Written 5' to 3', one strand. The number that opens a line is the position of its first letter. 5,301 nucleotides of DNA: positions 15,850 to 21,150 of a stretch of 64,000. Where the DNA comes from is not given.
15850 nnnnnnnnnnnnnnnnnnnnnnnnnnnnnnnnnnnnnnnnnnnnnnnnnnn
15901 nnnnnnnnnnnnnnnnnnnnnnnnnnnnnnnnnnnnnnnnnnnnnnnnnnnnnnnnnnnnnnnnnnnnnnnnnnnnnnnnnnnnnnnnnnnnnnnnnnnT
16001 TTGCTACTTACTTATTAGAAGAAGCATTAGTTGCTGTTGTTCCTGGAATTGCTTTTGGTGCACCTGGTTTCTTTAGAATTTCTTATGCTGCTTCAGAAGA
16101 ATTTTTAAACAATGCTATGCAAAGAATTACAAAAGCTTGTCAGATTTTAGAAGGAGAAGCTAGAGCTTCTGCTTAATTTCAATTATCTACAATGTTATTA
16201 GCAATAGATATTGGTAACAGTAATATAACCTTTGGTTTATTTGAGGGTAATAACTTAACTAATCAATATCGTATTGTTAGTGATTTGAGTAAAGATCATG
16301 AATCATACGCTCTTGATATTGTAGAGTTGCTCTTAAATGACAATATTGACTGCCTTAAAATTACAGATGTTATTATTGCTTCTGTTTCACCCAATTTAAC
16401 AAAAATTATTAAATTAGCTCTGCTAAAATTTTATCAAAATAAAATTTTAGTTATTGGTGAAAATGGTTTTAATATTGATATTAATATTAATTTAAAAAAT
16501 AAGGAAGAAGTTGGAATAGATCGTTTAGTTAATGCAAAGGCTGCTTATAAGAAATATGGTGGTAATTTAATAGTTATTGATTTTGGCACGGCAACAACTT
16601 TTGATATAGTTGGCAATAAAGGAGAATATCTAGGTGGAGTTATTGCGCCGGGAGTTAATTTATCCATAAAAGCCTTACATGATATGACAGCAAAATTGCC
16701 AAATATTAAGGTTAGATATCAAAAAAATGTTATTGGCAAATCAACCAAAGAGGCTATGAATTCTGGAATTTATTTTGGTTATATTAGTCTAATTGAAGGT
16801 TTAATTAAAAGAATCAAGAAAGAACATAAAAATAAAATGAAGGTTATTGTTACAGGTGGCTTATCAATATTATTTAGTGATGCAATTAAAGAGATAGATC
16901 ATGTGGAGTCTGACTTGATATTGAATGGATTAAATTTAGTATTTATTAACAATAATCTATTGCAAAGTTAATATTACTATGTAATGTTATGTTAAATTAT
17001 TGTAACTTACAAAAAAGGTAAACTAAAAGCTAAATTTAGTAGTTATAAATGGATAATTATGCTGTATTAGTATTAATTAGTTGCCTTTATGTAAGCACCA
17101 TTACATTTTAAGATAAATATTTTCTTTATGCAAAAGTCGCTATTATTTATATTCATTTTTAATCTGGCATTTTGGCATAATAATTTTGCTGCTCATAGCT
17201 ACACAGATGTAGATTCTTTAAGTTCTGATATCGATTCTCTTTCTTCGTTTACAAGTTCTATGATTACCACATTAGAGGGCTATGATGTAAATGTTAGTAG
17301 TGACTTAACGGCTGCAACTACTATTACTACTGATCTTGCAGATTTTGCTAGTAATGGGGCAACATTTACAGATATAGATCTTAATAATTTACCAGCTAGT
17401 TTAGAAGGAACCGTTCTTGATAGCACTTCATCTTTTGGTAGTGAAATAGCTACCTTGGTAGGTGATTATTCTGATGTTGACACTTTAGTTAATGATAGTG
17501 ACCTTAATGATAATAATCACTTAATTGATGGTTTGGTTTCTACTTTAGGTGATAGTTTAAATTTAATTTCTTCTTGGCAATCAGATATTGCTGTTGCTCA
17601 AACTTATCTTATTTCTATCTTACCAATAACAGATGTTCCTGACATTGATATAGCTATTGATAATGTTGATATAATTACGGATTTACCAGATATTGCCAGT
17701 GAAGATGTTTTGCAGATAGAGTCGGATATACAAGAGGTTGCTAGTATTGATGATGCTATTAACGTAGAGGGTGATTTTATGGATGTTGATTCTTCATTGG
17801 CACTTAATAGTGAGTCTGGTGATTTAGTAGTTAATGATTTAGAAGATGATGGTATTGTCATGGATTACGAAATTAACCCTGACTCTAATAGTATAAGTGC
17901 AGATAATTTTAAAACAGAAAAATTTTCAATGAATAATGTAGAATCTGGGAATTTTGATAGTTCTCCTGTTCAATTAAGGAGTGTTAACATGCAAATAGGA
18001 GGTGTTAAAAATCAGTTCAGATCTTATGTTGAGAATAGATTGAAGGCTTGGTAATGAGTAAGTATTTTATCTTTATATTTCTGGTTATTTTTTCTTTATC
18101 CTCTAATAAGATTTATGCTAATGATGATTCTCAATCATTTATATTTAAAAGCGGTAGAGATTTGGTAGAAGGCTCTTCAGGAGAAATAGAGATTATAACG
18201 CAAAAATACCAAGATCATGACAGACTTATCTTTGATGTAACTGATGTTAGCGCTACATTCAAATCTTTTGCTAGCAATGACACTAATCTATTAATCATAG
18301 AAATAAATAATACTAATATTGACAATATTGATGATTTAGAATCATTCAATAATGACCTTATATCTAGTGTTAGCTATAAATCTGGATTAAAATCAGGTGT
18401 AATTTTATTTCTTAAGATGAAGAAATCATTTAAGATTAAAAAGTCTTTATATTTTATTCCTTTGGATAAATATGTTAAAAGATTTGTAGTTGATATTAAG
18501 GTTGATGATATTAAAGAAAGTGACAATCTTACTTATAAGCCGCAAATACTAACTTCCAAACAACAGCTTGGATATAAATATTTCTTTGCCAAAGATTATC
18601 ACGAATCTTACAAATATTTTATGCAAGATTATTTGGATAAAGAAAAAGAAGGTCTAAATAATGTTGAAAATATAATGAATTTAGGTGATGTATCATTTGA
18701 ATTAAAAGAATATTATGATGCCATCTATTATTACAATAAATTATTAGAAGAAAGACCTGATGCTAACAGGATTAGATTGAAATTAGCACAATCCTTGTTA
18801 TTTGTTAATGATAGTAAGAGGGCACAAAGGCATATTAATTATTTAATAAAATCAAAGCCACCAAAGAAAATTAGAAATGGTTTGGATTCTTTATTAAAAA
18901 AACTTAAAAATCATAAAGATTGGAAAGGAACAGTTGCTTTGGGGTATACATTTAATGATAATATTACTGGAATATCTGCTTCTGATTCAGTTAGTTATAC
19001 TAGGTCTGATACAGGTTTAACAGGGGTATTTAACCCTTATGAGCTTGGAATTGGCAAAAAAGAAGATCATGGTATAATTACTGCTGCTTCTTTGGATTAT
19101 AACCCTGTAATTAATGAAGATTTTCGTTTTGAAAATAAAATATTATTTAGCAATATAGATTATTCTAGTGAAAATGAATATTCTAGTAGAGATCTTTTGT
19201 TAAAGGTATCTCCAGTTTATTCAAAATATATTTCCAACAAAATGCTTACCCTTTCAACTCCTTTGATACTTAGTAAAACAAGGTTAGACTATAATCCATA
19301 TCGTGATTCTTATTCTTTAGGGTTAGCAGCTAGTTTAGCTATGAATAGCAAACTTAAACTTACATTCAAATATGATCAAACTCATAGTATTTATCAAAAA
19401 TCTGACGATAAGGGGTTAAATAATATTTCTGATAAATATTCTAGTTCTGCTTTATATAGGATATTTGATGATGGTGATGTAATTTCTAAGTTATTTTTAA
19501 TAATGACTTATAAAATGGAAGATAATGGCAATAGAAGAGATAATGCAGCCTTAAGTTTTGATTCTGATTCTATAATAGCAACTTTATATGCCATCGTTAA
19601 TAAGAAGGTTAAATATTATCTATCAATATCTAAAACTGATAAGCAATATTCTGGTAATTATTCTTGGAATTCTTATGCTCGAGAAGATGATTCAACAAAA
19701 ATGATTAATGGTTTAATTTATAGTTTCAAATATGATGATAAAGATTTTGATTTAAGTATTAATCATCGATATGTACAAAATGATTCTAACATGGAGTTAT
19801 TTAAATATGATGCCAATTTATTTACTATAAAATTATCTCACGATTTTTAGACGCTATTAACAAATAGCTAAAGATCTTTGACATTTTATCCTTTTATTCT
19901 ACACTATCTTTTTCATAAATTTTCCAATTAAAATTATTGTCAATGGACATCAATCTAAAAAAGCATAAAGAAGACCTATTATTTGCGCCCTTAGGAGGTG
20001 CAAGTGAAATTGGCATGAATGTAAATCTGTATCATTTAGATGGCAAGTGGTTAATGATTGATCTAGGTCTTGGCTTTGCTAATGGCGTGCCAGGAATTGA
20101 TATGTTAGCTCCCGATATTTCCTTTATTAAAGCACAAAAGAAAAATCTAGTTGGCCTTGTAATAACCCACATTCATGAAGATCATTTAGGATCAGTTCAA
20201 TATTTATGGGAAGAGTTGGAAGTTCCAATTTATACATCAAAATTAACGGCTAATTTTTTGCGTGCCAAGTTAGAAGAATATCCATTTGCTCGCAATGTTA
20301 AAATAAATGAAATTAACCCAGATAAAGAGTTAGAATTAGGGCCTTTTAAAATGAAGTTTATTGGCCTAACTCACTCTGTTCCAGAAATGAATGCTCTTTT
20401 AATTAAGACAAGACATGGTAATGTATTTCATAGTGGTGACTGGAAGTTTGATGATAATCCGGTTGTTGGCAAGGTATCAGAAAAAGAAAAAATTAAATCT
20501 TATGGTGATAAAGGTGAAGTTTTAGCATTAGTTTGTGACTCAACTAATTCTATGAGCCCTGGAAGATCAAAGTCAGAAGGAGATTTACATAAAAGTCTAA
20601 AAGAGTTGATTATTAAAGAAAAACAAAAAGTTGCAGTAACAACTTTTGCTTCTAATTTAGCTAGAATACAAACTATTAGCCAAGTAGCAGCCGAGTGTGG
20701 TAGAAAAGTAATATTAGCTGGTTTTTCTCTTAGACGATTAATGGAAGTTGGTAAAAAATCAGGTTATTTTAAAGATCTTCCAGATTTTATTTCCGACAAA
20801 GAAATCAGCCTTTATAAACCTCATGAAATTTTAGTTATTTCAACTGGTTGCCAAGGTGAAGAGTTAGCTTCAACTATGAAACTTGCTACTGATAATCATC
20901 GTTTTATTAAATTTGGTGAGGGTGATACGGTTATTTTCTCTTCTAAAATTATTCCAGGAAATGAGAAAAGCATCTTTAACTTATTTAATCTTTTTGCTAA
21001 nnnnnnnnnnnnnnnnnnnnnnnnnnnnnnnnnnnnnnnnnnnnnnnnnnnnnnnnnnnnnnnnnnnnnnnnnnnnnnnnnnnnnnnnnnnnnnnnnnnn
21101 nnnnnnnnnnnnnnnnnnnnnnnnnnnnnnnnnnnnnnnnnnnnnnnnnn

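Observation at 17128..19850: AMIN-TPR-beta-barrel outer-membrane protein coupled to a hyper-acidic secreted protein: possible Slam/type XI-like export pair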

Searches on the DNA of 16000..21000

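Call 75: search_rna_families(source=window, start=16000, end=21000, threshold=gathering)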
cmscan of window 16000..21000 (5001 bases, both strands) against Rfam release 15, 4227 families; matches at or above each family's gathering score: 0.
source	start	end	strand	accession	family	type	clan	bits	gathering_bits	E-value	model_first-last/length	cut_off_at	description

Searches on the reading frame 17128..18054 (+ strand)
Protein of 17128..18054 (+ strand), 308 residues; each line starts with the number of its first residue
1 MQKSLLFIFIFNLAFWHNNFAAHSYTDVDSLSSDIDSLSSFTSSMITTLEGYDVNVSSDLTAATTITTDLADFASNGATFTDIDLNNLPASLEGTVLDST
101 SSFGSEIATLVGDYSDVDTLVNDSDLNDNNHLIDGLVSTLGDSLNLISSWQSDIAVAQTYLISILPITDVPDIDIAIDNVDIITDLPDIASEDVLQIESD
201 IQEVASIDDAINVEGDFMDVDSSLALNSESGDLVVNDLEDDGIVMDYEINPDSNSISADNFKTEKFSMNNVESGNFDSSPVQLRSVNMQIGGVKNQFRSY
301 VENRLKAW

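Call 4: search_protein_families(library=pfam, proteins=[window:17128-18054:+], max_evalue=1)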
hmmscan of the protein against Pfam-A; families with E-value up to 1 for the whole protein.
window:17128-18054:+ (308 aa): 0 families

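Call 5: search_protein_families(library=ncbifam, proteins=[window:17128-18054:+], max_evalue=1)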
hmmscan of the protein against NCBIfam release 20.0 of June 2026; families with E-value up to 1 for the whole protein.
window:17128-18054:+ (308 aa): 0 families

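Call 15: find_homologous_proteins(query=window:17128-18051:+, max_evalue=0.01)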
Query window:17128-18051:+ (308 aa): 1 proteins with E <= 0.01 among 2513 candidates.
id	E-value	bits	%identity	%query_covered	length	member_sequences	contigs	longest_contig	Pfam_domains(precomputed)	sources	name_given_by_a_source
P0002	1.6e-185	633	100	100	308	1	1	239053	-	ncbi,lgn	-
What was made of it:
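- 17128..18054 (+): ORF A: 308-aa orphan, Sec-leader-bearing, cysteine-free, hyper-acidic protein (putative non-canonical T11SS cargo). No homologue other than itself (call 15).
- ORF A has no homologues (call 15), so conservation of the pairing cannot be tested.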

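Call 57: predict_structure(protein=window:17128-18051:+)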
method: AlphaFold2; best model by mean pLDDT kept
length: 308 residues; sequences in the alignment: 1
mean_pLDDT: 35.9   pTM: 0.21
mean pLDDT of the five models: 35.9, 33.2, 31.7, 31.6, 31.5
residues with pLDDT >= 90: 0; 70-90: 0; 50-70: 1; < 50: 307
segments of 3 or more residues with pLDDT < 50: 1-302, 304-308
pLDDT, mean of each block of 10 residues (from residue 1): 35 40 38 45 43 36 39 35 34 32 39 37 41 42 39 36 31 30 29 37 36 32 34 35 37 36 28 28 29 42 41
secondary structure, 60 per line:
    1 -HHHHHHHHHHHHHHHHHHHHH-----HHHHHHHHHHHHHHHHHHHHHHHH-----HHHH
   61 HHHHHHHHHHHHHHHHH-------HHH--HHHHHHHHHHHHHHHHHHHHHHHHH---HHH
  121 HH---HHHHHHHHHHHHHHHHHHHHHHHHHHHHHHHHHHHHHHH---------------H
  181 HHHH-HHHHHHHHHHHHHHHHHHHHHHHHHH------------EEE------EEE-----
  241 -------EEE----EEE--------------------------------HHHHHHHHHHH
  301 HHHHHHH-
elements in order: H2-22 H28-51 H57-77 H90-114 H118-122 H126-164 H180-184 H186-211 E224-226 E233-235 E248-250 E255-257 H290-307
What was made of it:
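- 17128..18054 (+): AF2 single-sequence model unusable, pLDDT 36 (call 57).
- On T11SS cargo (for ORF A): The structure test failed for lack of confidence (call 57).
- Its AF2 model is uninformative, pLDDT 36 (call 57). ORF A is an orphan of biased composition with no fold prediction (calls 15, 57).
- Tried and rejected: The single-sequence AF2 model of ORF A had pLDDT 36 and was unusable, so no fold search was run on it (call 57).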

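Call 74: search_solved_structures(query=window:17128-18051:+, max_evalue=10)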
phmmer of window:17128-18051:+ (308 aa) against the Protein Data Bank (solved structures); distinct sequences matched with E-value up to 10: 0.
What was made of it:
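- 17128..18054 (+): No Pfam, NCBIfam or PDB hit (calls 4, 5, 74).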
